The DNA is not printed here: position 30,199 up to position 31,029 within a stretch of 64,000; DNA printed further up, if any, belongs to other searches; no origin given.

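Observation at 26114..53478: Multi-copy TBDR / YVTN-propeller / Tat-Rieske / PAL-like (or PHM-like) cassette: candidate undescribed uptake-plus-periplasmic-oxidation system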

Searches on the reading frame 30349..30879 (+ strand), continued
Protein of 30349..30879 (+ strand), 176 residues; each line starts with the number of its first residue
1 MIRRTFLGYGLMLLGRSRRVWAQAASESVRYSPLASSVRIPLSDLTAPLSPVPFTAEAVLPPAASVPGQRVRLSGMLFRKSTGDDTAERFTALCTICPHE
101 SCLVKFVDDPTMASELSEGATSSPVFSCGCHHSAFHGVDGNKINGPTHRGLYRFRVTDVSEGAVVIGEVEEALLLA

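Call 26: search_protein_families(library=pfam, proteins=[L055:132-3332:+, L055:3597-4436:+, L055:4478-5836:+, L055:5833-7101:+, L055:7116-8888:+, L055:8901-10004:+, L055:11602-13938:+, L055:13988-15094:+, L055:15126-16163:+, L082:9119-9931:+], max_evalue=0.01)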
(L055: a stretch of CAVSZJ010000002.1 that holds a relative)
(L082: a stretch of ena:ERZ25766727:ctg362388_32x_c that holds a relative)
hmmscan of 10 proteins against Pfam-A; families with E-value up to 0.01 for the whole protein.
L055:132-3332:+ (1066 aa): 7 families
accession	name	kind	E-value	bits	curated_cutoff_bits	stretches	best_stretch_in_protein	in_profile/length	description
PF25183.1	OMP_b-brl_4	-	9.3e-145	484.6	30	1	248-1065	2-779/838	Outer membrane beta barrel domain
PF13620.12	CarboxypepD_reg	-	4.5e-19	69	32.3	1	33-111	2-81/82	Carboxypeptidase regulatory-like domain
PF00593.30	TonB_dep_Rec_b-barrel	-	2.5e-12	47.9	27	1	591-973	86-397/436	TonB dependent receptor-like, beta-barrel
PF13715.12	CarbopepD_reg_2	-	1.7e-09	38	32.2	1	35-96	3-61/88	CarboxypepD_reg-like domain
PF17802.7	SpaA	-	0.00031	21.3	23.1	1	37-101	7-77/91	Prealbumin-like fold domain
PF17210.9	SdrD_B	-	0.00038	21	29.7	1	40-99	19-78/112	SdrD B-like domain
PF07715.20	Plug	-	0.00052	20.9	23.9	1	141-244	13-107/107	TonB-dependent Receptor Plug Domain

L055:3597-4436:+ (279 aa): 6 families
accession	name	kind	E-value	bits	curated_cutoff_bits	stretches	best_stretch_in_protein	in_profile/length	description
PF01614.24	IclR_C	-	2.9e-43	147.9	24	1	92-261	4-173/174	Bacterial transcriptional regulator IclR C-terminal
PF09339.16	HTH_IclR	-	8.8e-13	48.3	22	1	24-72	2-50/52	IclR helix-turn-helix domain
PF12802.13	MarR_2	-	1.7e-05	25.3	27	1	28-75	8-55/61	MarR family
PF25213.1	HVO_A0261_N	-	0.00046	20.4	35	1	26-80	12-63/86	HVO_A0261 N-terminal domain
PF13384.12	HTH_23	-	0.0025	18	24.6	0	30-61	10-38/50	Homeodomain-like domain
PF08100.18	Dimerisation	-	0.0062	16.8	25.6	0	30-78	30-81/93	O-methyltransferase dimerisation domain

L055:4478-5836:+ (452 aa): 1 family
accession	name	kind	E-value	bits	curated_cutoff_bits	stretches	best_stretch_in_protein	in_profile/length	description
PF13442.11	Cytochrome_CBB3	-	0.0039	17.9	27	0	40-84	9-51/68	Cytochrome C oxidase, cbb3-type, subunit III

L055:5833-7101:+ (422 aa): 2 families
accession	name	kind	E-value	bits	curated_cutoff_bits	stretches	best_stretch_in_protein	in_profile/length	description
PF07690.21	MFS_1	-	3.5e-21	75.9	33.4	2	7-313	2-300/347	Major Facilitator Superfamily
PF00854.27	PTR2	-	0.00018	20.9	27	1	74-164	6-90/392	POT family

L055:7116-8888:+ (590 aa): 4 families
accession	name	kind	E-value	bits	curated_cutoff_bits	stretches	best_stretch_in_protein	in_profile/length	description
PF01011.28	PQQ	-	1.4e-87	295.3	26.7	3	93-397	1-335/595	Glucose/ethanol/alcohol dehydrogenase, beta-propeller domain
PF13360.13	PQQ_2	-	9.9e-25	88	27.6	2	140-265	32-142/233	Outer membrane protein assembly factor BamB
PF13570.13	Beta-prop_ACSF4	-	6.5e-08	32.8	133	0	136-267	96-210/329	Beta-alanine-activating enzyme, beta-propeller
PF23727.1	Beta-prop_FAM234A_B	-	0.0011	18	26.4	0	190-227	90-126/467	FAM234A/B beta-propeller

L055:8901-10004:+ (367 aa): 5 families
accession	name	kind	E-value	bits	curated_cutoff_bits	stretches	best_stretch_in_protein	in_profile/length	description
PF21783.3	YNCE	-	1.7e-09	37.9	27.1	1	8-104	14-109/339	YNCE-like beta-propeller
PF02239.22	Cytochrom_D1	-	3.1e-09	36.3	25.5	1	39-154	9-123/368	Cytochrome D1 heme domain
PF10282.15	Lactonase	-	2.2e-07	30.9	21.7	1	204-336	186-323/344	Lactonase, 7-bladed beta-propeller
PF07676.18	PD40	-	0.00017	21.9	20.9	0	215-225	15-25/38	WD40-like Beta Propeller Repeat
PF06433.17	Me-amine-dh_H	-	0.0029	17.1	21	0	134-212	21-90/343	Methylamine dehydrogenase heavy chain (MADH)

L055:11602-13938:+ (778 aa): 2 families
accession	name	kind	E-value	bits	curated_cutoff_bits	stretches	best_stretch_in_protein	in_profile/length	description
PF25183.1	OMP_b-brl_4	-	1.9e-186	622.4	30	1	1-771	77-838/838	Outer membrane beta barrel domain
PF00593.30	TonB_dep_Rec_b-barrel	-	0.00068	20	27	1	203-417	60-243/436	TonB dependent receptor-like, beta-barrel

L055:13988-15094:+ (368 aa): 2 families
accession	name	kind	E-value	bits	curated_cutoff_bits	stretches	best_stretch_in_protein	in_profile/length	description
PF14716.13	HHH_8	-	9.1e-07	29.6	30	1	5-72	3-72/73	Helix-hairpin-helix domain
PF02811.25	PHP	-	0.00039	21.2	26.4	1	125-203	1-66/164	PHP domain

L055:15126-16163:+ (345 aa): 0 families

L082:9119-9931:+ (270 aa): 1 family
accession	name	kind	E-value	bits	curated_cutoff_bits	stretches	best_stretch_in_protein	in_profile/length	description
PF13442.11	Cytochrome_CBB3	-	0.0022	18.7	27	0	60-82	12-30/68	Cytochrome C oxidase, cbb3-type, subunit III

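Call 42: search_protein_families(library=ncbifam, proteins=[L001:5039-6193:+, window:30349-30879:+, L082:9119-9931:+, L055:7116-8888:+, L082:8021-9091:+, L012:10419-11399:+], max_evalue=0.01)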
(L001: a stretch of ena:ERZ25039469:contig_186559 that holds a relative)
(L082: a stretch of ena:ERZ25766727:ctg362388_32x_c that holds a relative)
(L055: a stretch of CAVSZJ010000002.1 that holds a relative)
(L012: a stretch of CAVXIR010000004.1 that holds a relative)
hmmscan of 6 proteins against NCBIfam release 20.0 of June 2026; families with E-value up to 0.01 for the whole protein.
L001:5039-6193:+ (384 aa): 10 families
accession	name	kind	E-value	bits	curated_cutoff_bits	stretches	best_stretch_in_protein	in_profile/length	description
TIGR03866.1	PQQ_ABC_repeats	subfamily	3.5e-23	82.1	287.3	1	45-160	8-123/310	PQQ-dependent catabolism-associated beta-propeller protein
TIGR02276.1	beta_rpt_yvtn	repeat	6.7e-22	77.2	27.85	2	49-84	5-40/42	beta-propeller repeat protein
NF052340.1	hydrazine_beta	equivalog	3.3e-14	52.8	560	1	47-136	86-177/372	hydrazine synthase subunit beta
NF052460.1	L-NosZ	equivalog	2.7e-12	46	700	1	41-176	48-188/480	clade III lactonase-type nitrous-oxide reductase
NF052280.1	7_blade_YncE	equivalog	7.1e-11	41.5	400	1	45-137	225-315/338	7-bladed beta-propeller protein YncE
NF052342.1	hydrazine_BC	exception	9.2e-10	37.3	1250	1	48-134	93-181/690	hydrazine synthase subunit beta-gamma fusion subunit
NF048007.1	MmpL3Stblzr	equivalog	6.1e-07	28.9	600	1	47-134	60-146/366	MmpL3/TtfA transport complex stabilizer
TIGR03907.1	QH_beta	equivalog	1.7e-06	27.4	223.2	0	194-238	7-53/338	quinohemoprotein amine dehydrogenase subunit beta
NF038015.2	AztD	exception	2.5e-05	23.2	400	0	39-86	307-354/356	zinc metallochaperone AztD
NF041516.1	PA2928_fam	subfamily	0.0019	17.6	70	0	54-109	309-368/376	PA2928 family protein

window:30349-30879:+ (176 aa): 1 family
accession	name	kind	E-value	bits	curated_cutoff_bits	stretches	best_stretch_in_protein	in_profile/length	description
TIGR01416.1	Rieske_proteo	equivalog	0.002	18.1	97.4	1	85-148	104-157/176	ubiquinol-cytochrome c reductase iron-sulfur subunit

L082:9119-9931:+ (270 aa): 0 families

L055:7116-8888:+ (590 aa): 8 families
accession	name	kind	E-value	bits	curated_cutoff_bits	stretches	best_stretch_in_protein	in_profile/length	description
TIGR04528.1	acido_non_PQQ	subfamily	6.6e-153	510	650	1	92-586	5-492/493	acido-empty-quinoprotein group A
TIGR03075.1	PQQ_enz_alc_DH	subfamily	1.8e-139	465.8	480.05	1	90-579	18-527/530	PQQ-dependent dehydrogenase, methanol/ethanol family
TIGR03074.1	PQQ_membr_DH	subfamily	2.3e-57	194.4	832.65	3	223-397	323-501/783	membrane-bound PQQ-dependent dehydrogenase, glucose/quinate/shikimate family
NF008351.0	PRK11138.1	equivalog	4.9e-19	68.1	423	1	134-267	62-186/394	outer membrane protein assembly factor BamB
TIGR03300.1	assembly_YfgL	equivalog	3.4e-18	65.5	285.2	1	124-268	45-172/377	outer membrane protein assembly factor BamB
NF053615.1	SerThrKinAfsKStmc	equivalog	2.5e-08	33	1300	1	134-270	567-693/809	protein serine/threonine kinase AfsK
NF041516.1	PA2928_fam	subfamily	0.0007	19.1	70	0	497-551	72-125/376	PA2928 family protein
NF050114.1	Rv3212_fam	equivalog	0.0045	16.2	150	0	220-267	57-97/393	Rv3212 family protein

L082:8021-9091:+ (356 aa): 12 families
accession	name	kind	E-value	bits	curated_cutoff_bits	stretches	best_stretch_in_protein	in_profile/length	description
NF052340.1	hydrazine_beta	equivalog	8.9e-28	97.4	560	2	29-167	33-176/372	hydrazine synthase subunit beta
TIGR03866.1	PQQ_ABC_repeats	subfamily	5.2e-27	94.7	287.3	1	39-341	12-303/310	PQQ-dependent catabolism-associated beta-propeller protein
NF052342.1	hydrazine_BC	exception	2.6e-23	82.1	1250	3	259-341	43-125/690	hydrazine synthase subunit beta-gamma fusion subunit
TIGR02276.1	beta_rpt_yvtn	repeat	6e-20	71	27.85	2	306-341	1-36/42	beta-propeller repeat protein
NF052460.1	L-NosZ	equivalog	9e-14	50.8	700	2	257-342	89-177/480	clade III lactonase-type nitrous-oxide reductase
NF048007.1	MmpL3Stblzr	equivalog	1e-10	41.4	600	1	70-317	51-288/366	MmpL3/TtfA transport complex stabilizer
NF052280.1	7_blade_YncE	equivalog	5.1e-10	38.7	400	1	46-129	236-318/338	7-bladed beta-propeller protein YncE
NF038117.1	choice_anch_I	subfamily_domain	1.9e-07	30.3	300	1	209-318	9-116/458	choice-of-anchor I family protein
NF038015.2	AztD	exception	7.4e-05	21.6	400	0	78-117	314-353/356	zinc metallochaperone AztD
TIGR03907.1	QH_beta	equivalog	0.00062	19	223.2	0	90-150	263-321/338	quinohemoprotein amine dehydrogenase subunit beta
TIGR04244.1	nitrous_NosZ_RR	equivalog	0.0028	16.3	625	0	291-331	309-349/627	TAT-dependent nitrous-oxide reductase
NF008258.1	PRK11028.1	equivalog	0.0055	15.9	370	0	93-168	64-142/330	6-phosphogluconolactonase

L012:10419-11399:+ (326 aa): 13 families
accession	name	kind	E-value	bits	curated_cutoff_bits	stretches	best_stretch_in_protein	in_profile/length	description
TIGR02603.1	CxxCH_TIGR02603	domain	4.4e-28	97.9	68.15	1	190-321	1-133/134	putative heme-binding domain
NF011054.0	PRK14486.1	equivalog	2.4e-14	53.5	447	1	88-178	197-289/294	putative bifunctional cbb3-type cytochrome c oxidase subunit II/cytochrome c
TIGR00782.1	ccoP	equivalog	1.9e-13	50.4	179.95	1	101-214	103-224/285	cytochrome-c oxidase, cbb3-type subunit III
NF045773.1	cytochro_C550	exception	1.3e-10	41.3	125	1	101-176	45-116/118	cytochrome c550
NF045774.1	cytochro_C551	exception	7.8e-10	38.7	118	2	80-169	16-99/110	cytochrome c551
NF050122.1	bc1_QcrC_actin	exception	1.4e-09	37.7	200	1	99-217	35-160/253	cytochrome bc1 complex diheme cytochrome c subunit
TIGR03872.1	cytochrome_MoxG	equivalog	1.2e-08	35.2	147.8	1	97-179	35-121/133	cytochrome c(L), periplasmic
TIGR04485.1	thiosulf_SoxX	equivalog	4.3e-06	27.3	61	1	203-245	4-50/78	sulfur oxidation c-type cytochrome SoxX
TIGR04494.1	c550_PedF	equivalog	8.7e-06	25.7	122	0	92-123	36-69/133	cytochrome c-550 PedF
NF047433.1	Lepto_7_Nterm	domain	0.00011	21.9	43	1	253-297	18-62/63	LA_0442/LA_0875 N-terminal domain-containing protein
NF040971.1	cytc_ExtS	equivalog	0.00011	21.6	100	0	191-245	77-131/262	selenite/tellurite reduction operon c-type cytochrome lipoprotein ExtS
NF040606.1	CytoC_perox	subfamily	0.0002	20.7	150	0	98-131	291-324/524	di-heme-cytochrome C peroxidase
NF045930.1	Cytc6PetJCyano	equivalog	0.0014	18.6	135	0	102-121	25-44/110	cytochrome c6 PetJ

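Call 44: find_homologous_proteins(query=L001:5039-6193:+)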
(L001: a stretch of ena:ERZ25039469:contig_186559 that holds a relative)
Query L001:5039-6193:+ (384 aa): 1857 proteins with E <= 0.001 among 8000 candidates; the best 120 are listed.
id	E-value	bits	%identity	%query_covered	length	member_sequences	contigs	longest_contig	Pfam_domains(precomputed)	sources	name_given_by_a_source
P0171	8.3e-250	846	98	100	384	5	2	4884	PF13360.14,PF25174.2,PF21783.3,PF02239.23,PF23414.2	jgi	jgi:YVTN family beta-propeller protein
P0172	1.2e-226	770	90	99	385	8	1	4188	PF10282.16,PF25174.2,PF24814.2,PF21783.3,PF02239.23,PF23414.2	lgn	-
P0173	2.2e-213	726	84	99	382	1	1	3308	PF25174.2,PF21783.3,PF02239.23,PF23414.2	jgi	jgi:YVTN family beta-propeller protein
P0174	3.5e-213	726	85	99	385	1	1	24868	PF25174.2,PF21783.3,PF02239.23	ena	-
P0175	4.5e-212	722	84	99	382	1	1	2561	PF25174.2,PF25175.2,PF21783.3,PF02239.23,PF23414.2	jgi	jgi:YVTN family beta-propeller protein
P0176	5.9e-114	399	55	88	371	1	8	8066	PF25174.2,PF21783.3,PF02239.23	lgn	-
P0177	1.8e-112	394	54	88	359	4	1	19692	PF25174.2,PF21783.3,PF02239.23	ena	-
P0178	2.7e-105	371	49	99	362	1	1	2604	PF10282.16,PF25174.2,PF21783.3,PF02239.23,PF07676.19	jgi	jgi:YVTN family beta-propeller protein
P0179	1.3e-104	369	53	86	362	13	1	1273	PF10282.16,PF25174.2,PF21783.3,PF02239.23,PF07676.19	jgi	-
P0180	3.8e-104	367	53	86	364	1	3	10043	PF21783.3,PF02239.23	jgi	jgi:YVTN family beta-propeller protein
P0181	3.7e-103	364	53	87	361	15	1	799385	PF10282.16,PF25174.2,PF21783.3,PF07676.19,PF23414.2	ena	-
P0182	6.6e-103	363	51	99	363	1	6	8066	PF10282.16,PF25174.2,PF21783.3,PF02239.23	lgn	-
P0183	4.6e-102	360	53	89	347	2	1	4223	PF10282.16,PF25174.2,PF21783.3,PF02239.23,PF08450.19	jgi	jgi:YVTN family beta-propeller protein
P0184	5.1e-100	353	49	99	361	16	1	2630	PF10282.16,PF25174.2,PF21783.3,PF02239.23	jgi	jgi:DNA-binding beta-propeller fold protein YncE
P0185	1.6e-99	352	50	92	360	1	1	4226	PF10282.16,PF25174.2,PF21783.3,PF02239.23,PF07676.19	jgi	jgi:DNA-binding beta-propeller fold protein YncE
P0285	2.2e-83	299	46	88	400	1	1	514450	PF10282.16,PF25174.2,PF21783.3,PF02239.23,PF08450.19,PF23414.2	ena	-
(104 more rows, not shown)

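Call 60: predict_structure(alignment_id=A2)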
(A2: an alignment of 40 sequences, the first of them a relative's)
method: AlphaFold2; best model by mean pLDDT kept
length: 384 residues; sequences in the alignment: 40
mean_pLDDT: 87.2   pTM: 0.84
mean pLDDT of the five models: 87.2, 86.5, 86.4, 86.0, 85.6
residues with pLDDT >= 90: 255; 70-90: 75; 50-70: 35; < 50: 19
segments of 3 or more residues with pLDDT < 50: 21-37
pLDDT, mean of each block of 10 residues (from residue 1): 70 65 42 42 85 96 97 95 93 95 97 94 90 94 93 95 91 92 68 79 98 92 91 81 75 96 93 86 95 95 97 97 94 96 98 96 95 79 63
secondary structure, 60 per line:
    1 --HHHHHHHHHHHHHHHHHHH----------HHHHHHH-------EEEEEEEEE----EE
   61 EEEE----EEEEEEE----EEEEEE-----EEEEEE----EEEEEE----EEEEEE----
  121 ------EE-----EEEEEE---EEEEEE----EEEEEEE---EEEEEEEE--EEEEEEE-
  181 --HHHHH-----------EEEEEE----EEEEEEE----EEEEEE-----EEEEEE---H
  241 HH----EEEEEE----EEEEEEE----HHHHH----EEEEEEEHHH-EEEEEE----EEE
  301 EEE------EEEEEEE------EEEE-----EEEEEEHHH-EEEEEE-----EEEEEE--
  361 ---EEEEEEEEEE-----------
elements in order: H3-21 H32-38 E46-54 E59-64 E69-75 E80-85 E91-96 E101-106 E111-116 E134-139 E143-148 E153-159 E163-170 E173-179 H183-187 E199-204 E209-215 E220-225 E231-236 E247-252 E257-263 H268-272 E277-283 E288-293 E298-303 E310-316 E323-326 E332-337 E342-347 E353-358 E364-373

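Call 63: fold_search(model_id=the predicted structure, library=pdb)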
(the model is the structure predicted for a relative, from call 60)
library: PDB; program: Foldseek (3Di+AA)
matches with E <= 10: 2000; with E <= 0.001: 1946
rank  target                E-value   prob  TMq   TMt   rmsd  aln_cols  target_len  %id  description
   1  1l0q_A                9.3e-24  1.00  0.70  0.69   2.8       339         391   24  Tandem YVTN beta-propeller and PKD domains from an archaeal surface layer protein (released 2002-11-06)
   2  5c2v_B                2.3e-17  1.00  0.65  0.70   3.8       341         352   19  Kuenenia stuttgartiensis Hydrazine Synthase (released 2015-10-14)
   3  6nau_A                8.0e-16  1.00  0.69  0.79   3.4       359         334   15  1.55 Angstrom Resolution Crystal Structure of 6-phosphogluconolactonase from Klebsiella pneumoniae (released 2018-12-19)
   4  8okv_D                8.4e-16  1.00  0.65  0.77   3.5       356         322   15  lipoprotein BT2095 from Bacteroides thetaiotamicron bound to cyanocobalamin CnCbl (released 2023-09-20)
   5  8okv_C                2.2e-15  1.00  0.66  0.76   3.3       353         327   15  lipoprotein BT2095 from Bacteroides thetaiotamicron bound to cyanocobalamin CnCbl (released 2023-09-20)
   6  8okv_B                2.7e-15  1.00  0.66  0.76   3.4       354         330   16  lipoprotein BT2095 from Bacteroides thetaiotamicron bound to cyanocobalamin CnCbl (released 2023-09-20)
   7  1ri6                  2.9e-15  1.00  0.68  0.78   3.7       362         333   13  Structure of a putative isomerase from E. coli (released 2003-11-25)
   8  6tv2_A                3.7e-15  1.00  0.54  0.55   6.1       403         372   16  Heme d1 biosynthesis associated Protein NirF (released 2020-04-22)
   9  8bmz_A                6.8e-15  1.00  0.66  0.75   3.8       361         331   16  Bacteroides thetaiotaomicron surface lipoprotein BT1954 bound to adenosylcobalamin (released 2023-08-16)
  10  1nir_A                7.6e-15  1.00  0.57  0.42   7.3       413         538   14  OXYDIZED NITRITE REDUCTASE FROM PSEUDOMONAS AERUGINOSA (released 1997-12-03)
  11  9ijj_R                8.4e-15  1.00  0.59  0.50  15.7       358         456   13  In situ structure of the central apparatus in mouse sperm axoneme. (released 2025-06-04)
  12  8bai_A                9.8e-15  1.00  0.67  0.79   3.0       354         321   16  The surface-exposed lipo-protein of BtuG2 in complex with cyanocobalamin. (released 2023-10-25)
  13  6rte_A                9.8e-15  1.00  0.56  0.48   6.3       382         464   15  Dihydro-heme d1 dehydrogenase NirN in complex with DHE (released 2019-06-19)
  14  6rtd_B                1.1e-14  1.00  0.56  0.48   7.7       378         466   17  Dihydro-heme d1 dehydrogenase NirN in complex with DHE (released 2019-06-19)
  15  5i5m_B                1.5e-14  1.00  0.68  0.47   5.0       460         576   10  Shewanella denitrificans nitrous oxide reductase, Ca2+-reconstituted form (released 2016-03-02)
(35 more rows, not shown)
